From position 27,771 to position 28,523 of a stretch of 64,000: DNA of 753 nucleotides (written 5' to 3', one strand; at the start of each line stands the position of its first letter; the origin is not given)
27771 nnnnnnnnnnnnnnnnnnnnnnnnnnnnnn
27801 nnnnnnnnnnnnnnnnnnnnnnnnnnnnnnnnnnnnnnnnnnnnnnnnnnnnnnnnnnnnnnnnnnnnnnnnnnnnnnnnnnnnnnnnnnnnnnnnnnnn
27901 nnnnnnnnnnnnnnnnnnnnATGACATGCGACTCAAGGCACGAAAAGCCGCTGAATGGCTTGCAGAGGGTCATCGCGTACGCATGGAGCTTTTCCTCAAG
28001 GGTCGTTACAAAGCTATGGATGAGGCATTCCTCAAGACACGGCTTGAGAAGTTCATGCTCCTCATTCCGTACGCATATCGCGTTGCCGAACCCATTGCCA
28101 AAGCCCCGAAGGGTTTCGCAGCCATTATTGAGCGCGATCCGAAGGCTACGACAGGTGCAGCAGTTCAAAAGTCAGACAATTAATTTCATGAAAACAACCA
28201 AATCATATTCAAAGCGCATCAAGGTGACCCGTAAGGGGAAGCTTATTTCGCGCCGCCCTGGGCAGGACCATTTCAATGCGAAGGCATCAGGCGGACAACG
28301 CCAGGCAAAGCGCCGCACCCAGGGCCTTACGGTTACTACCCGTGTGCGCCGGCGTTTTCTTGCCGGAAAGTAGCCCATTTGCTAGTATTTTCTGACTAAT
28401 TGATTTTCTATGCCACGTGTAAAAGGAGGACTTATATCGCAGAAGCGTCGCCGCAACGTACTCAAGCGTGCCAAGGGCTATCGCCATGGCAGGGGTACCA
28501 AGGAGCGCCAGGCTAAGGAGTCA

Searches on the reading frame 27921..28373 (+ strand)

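Call 28: search_protein_families(library=pfam, proteins=[window:27921-28373:+], max_evalue=0.01)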
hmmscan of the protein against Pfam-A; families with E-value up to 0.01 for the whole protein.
window:27921-28373:+ (150 aa): 1 family
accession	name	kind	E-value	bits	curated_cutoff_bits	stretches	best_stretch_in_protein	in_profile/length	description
PF01632.24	Ribosomal_L35p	-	0.0004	21.2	28.9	1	90-134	3-47/61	Ribosomal protein L35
